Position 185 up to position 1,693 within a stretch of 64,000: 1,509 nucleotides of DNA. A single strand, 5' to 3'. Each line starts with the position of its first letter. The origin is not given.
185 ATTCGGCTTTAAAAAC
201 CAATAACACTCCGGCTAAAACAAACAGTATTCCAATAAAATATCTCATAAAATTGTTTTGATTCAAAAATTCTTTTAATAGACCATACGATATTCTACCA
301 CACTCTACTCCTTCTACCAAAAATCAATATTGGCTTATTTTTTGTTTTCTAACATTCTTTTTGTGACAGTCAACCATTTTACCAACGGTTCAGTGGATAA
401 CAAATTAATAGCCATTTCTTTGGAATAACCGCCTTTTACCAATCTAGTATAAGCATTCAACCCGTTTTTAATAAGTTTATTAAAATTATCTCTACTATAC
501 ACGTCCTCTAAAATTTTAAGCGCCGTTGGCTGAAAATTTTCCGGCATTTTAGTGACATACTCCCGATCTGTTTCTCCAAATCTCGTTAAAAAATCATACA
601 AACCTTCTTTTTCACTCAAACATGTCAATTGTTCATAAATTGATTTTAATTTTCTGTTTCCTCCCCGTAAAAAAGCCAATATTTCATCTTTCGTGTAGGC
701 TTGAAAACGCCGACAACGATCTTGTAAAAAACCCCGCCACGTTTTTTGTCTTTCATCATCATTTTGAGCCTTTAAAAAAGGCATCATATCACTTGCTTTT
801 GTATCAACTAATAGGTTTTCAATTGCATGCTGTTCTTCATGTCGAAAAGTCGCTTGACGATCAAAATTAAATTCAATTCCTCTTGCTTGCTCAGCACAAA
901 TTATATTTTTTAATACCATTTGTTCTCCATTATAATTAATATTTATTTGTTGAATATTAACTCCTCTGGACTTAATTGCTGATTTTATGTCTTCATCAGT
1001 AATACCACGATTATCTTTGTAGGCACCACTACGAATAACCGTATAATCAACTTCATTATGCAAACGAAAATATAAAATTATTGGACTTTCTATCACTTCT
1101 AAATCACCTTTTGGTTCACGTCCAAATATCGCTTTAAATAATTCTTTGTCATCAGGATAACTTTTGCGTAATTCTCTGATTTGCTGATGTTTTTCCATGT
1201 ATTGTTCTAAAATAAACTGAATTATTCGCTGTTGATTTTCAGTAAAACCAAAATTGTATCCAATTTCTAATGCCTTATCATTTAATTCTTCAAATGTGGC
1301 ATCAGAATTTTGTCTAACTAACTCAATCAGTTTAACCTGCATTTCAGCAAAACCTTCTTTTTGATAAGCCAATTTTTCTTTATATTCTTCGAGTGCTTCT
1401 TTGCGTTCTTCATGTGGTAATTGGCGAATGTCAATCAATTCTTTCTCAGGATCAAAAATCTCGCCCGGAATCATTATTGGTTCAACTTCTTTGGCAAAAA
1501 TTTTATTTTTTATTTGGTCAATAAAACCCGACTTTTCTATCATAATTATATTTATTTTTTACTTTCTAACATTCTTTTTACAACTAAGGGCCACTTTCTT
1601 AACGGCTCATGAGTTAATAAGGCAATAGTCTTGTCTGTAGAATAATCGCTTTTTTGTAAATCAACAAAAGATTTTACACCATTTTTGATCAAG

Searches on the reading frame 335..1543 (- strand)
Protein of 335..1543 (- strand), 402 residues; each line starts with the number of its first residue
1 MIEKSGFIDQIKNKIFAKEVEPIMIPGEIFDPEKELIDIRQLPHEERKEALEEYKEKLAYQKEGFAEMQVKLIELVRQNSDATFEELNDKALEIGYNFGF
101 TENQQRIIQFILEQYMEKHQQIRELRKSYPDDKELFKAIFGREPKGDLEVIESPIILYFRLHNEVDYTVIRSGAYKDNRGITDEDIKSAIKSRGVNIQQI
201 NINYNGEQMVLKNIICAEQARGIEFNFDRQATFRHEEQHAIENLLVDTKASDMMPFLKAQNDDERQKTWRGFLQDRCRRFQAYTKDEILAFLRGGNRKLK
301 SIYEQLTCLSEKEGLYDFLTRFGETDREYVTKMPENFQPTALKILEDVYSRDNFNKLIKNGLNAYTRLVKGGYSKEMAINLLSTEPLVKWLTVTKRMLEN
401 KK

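Call 74: find_encoding_contigs(protein=window:335-1543:-, flank=10000, max_places=2)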
Protein window:335-1543:- (402 aa): 11 contigs read that carry it; 2 places shown.
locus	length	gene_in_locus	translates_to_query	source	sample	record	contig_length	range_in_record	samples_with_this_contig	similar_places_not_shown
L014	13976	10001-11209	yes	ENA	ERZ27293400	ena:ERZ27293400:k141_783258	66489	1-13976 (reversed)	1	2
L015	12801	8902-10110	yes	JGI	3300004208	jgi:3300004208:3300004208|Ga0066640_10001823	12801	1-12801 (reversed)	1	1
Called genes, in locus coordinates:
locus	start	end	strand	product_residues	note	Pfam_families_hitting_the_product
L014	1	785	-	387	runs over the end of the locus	PF01368:DHH (weak)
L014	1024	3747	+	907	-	PF00133:tRNA-synt_1, PF09334:tRNA-synt_1g (weak), PF13603:tRNA-synt_1_2 (faint), PF09334:tRNA-synt_1g, PF08264:Anticodon_1, PF10458:Val_tRNA-synt_C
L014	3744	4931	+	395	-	PF00579:tRNA-synt_1b, PF22421:SYY_C-terminal, PF01479:S4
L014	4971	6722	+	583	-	PF00750:tRNA-synt_1d, PF05746:DALR_1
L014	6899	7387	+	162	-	PF04519:Bactofilin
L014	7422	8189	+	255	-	-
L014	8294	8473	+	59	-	-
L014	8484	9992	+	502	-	-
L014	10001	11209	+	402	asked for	-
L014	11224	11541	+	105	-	-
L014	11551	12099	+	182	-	PF01209:Ubie_methyltran, PF13847:Methyltransf_31, PF08241:Methyltransf_11, PF13649:Methyltransf_25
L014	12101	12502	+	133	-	-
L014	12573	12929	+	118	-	PF08378:NERD, PF02021:UPF0102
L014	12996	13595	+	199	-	PF00334:NDK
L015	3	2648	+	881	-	?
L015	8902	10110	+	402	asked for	-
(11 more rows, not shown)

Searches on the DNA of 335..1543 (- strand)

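Call 80: search_rna_families(sources=[L014], threshold=evalue, max_evalue=1)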
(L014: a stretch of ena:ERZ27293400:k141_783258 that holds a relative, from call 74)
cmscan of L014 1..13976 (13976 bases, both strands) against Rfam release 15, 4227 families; matches with E-value up to 1: 1.
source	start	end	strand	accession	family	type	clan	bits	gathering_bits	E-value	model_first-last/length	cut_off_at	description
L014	8198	8279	+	RF00005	tRNA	Gene; tRNA;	CL00001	50.1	29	2.1e-08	1-71/71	no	tRNA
